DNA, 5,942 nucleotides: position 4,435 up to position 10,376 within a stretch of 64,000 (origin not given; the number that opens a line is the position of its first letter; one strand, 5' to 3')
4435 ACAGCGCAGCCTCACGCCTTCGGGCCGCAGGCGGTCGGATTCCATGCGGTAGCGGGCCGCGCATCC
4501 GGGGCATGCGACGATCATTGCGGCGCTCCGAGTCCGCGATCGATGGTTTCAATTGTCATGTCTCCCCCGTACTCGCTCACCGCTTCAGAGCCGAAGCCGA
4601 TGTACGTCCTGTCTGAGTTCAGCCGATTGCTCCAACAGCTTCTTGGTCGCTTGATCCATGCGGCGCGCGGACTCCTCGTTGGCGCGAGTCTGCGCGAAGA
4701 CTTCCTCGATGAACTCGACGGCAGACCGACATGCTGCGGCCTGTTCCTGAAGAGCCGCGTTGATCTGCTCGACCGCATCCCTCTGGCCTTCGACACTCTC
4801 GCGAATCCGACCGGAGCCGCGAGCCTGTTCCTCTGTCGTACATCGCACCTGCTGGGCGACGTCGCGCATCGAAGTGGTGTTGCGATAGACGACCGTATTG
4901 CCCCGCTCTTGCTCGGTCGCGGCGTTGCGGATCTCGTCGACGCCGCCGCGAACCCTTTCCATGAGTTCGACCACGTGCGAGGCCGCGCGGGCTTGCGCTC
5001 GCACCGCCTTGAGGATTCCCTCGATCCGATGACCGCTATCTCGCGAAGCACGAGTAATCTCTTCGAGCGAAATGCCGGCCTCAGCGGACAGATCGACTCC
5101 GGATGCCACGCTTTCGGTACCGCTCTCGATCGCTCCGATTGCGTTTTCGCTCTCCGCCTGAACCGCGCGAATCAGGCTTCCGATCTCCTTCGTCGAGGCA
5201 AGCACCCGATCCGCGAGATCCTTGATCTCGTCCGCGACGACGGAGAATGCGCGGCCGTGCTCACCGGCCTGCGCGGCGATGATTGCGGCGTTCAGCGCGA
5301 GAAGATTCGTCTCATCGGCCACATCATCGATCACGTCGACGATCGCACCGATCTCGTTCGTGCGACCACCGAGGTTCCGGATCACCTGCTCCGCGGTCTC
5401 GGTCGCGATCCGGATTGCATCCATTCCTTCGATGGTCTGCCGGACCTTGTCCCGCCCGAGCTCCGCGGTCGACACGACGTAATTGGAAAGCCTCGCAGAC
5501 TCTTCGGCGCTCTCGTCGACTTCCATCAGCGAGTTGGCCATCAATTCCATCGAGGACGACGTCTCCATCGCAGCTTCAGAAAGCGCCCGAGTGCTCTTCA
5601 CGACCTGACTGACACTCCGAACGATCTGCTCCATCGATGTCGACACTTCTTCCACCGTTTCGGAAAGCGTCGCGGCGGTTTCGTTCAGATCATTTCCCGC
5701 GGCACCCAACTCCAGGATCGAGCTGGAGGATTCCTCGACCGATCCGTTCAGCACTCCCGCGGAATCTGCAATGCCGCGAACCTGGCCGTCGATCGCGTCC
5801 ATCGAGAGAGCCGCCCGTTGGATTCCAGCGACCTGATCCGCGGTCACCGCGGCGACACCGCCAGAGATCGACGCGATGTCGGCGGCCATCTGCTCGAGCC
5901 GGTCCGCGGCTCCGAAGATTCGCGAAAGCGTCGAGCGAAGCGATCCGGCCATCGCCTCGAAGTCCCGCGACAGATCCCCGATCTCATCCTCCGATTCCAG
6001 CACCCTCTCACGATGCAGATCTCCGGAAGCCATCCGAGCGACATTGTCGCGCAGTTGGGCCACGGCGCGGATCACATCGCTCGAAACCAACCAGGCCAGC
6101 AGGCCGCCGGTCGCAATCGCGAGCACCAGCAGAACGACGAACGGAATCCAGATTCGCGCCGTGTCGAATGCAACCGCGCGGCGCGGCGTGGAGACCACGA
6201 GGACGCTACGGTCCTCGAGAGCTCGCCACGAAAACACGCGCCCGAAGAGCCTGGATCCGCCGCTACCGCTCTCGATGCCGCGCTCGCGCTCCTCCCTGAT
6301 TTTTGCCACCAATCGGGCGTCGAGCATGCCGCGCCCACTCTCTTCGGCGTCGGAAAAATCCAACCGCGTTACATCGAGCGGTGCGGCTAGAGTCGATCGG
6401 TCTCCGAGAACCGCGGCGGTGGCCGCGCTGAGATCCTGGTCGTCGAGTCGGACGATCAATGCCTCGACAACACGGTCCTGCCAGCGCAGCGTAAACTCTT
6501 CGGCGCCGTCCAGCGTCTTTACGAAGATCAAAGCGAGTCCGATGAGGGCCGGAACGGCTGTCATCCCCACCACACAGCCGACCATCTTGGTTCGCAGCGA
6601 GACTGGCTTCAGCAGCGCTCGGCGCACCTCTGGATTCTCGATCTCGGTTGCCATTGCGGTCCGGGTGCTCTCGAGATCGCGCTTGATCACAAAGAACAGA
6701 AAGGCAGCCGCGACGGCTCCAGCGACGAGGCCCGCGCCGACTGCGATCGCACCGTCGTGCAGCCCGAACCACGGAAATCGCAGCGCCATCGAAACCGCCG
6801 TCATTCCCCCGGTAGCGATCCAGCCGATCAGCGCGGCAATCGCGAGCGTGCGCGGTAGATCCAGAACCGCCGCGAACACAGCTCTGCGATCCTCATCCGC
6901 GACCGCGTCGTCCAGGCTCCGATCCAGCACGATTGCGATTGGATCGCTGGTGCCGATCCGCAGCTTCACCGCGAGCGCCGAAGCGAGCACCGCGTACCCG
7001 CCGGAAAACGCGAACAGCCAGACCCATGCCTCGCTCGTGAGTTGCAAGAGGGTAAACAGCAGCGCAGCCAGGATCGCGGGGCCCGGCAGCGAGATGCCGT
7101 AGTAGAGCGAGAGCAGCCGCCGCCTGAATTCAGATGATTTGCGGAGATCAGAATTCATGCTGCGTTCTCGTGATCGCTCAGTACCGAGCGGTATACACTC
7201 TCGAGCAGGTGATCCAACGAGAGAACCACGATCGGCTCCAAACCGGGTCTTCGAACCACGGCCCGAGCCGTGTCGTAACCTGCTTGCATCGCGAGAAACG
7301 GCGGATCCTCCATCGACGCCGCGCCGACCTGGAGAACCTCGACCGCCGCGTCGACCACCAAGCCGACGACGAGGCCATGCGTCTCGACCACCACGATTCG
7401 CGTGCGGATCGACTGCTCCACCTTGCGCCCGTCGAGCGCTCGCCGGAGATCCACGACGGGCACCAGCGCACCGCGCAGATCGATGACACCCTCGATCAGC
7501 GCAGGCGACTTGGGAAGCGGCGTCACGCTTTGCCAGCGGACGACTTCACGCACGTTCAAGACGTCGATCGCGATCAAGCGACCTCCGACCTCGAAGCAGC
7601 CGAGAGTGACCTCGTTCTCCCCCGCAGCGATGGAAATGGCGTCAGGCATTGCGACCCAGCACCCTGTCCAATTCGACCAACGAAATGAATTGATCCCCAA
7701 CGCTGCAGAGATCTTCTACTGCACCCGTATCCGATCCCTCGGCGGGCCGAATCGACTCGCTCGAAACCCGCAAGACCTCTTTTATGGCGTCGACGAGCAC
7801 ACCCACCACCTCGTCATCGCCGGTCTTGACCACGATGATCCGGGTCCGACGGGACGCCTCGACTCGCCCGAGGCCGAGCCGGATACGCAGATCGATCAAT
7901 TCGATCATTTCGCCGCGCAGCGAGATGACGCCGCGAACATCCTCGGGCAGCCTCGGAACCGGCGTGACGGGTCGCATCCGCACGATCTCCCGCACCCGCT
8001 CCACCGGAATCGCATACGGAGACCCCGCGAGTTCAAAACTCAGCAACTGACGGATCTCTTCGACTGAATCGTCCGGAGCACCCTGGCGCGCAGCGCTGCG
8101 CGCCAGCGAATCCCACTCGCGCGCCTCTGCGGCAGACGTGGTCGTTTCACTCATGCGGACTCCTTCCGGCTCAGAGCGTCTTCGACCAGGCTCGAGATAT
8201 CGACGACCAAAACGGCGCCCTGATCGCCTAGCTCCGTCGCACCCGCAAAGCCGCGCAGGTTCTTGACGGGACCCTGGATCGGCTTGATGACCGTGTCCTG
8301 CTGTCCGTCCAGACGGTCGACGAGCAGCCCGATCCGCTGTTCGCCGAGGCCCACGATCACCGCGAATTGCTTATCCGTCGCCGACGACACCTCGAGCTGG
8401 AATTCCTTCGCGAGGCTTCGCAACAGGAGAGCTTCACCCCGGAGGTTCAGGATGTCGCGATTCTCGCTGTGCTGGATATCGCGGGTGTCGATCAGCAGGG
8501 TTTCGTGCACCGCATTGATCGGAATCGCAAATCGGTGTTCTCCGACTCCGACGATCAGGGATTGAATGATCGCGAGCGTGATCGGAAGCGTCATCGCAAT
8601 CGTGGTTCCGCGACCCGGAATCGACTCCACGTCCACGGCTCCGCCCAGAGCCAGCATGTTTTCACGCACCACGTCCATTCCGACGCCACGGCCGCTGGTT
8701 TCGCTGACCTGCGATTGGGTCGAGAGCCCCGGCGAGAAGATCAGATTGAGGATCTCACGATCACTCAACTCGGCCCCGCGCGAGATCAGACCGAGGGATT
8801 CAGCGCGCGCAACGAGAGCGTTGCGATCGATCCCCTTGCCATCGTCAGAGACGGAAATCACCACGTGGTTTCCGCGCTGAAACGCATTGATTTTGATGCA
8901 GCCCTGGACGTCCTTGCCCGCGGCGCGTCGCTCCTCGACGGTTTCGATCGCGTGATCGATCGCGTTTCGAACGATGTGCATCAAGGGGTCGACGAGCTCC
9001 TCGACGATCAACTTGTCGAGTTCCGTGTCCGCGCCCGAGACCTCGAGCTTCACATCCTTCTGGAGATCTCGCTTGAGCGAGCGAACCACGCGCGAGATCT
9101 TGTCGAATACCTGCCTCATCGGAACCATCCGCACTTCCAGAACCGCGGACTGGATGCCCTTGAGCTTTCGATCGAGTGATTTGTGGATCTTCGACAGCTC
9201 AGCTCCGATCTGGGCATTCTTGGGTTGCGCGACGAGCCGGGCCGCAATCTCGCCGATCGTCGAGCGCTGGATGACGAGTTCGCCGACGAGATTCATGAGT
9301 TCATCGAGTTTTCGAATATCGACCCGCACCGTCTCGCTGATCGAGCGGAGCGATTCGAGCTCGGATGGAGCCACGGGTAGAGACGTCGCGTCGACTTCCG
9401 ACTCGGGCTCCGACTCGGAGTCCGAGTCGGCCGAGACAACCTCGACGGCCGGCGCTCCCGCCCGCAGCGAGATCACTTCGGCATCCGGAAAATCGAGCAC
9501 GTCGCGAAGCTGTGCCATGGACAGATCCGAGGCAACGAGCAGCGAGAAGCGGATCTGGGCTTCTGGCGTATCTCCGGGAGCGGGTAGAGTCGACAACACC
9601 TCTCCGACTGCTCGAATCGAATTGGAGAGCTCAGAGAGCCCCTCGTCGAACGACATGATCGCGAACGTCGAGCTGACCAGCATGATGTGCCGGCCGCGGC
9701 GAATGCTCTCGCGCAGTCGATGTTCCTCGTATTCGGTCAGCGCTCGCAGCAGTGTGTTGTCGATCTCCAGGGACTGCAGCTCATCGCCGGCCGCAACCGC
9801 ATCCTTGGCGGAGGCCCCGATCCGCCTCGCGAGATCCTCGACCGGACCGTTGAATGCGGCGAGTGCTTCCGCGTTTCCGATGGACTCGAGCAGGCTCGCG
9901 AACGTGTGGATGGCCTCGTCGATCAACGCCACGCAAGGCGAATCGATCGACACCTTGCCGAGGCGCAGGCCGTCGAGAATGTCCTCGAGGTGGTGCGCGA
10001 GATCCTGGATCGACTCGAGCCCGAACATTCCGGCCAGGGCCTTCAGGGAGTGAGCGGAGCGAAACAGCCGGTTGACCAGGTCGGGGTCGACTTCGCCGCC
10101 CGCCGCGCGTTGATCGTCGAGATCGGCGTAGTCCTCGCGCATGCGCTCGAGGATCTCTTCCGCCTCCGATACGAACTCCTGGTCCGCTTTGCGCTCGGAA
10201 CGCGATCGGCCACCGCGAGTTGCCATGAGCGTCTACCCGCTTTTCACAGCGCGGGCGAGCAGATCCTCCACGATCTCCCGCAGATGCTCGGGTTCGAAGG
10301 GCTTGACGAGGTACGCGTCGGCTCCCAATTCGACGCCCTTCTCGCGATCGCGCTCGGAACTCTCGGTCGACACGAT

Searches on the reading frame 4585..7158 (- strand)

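Call 68: search_protein_families(library=pfam, proteins=[window:4585-7158:-], max_evalue=0.00001)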
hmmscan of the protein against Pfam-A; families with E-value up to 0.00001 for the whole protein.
window:4585-7158:- (857 aa): 2 families
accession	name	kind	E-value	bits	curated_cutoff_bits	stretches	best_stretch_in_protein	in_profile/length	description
PF00015.26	MCPsignal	-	4.7e-34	118.1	34.6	1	562-736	8-168/172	Methyl-accepting chemotaxis protein (MCP) signalling domain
PF00672.30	HAMP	-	3.8e-07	30.7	25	1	362-408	6-52/53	HAMP domain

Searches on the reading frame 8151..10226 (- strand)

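Call 68: search_protein_families(library=pfam, proteins=[window:8151-10226:-], max_evalue=0.00001)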
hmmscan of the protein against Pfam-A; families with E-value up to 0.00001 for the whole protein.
window:8151-10226:- (691 aa): 4 families
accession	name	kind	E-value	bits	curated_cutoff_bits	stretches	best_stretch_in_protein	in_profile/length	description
PF01584.24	CheW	-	3.8e-27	95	23.5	1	556-683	2-136/138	CheW-like domain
PF02518.31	HATPase_c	-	1.8e-19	70.7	26.4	1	413-549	4-109/111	Histidine kinase-, DNA gyrase B-, and HSP90-like ATPase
PF02895.20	H-kinase_dim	-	2.5e-15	57.1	23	1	297-364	1-67/68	Signal transducing histidine kinase, homodimeric domain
PF01627.28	Hpt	-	2.3e-14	53.8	24.6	1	16-108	4-80/84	Hpt domain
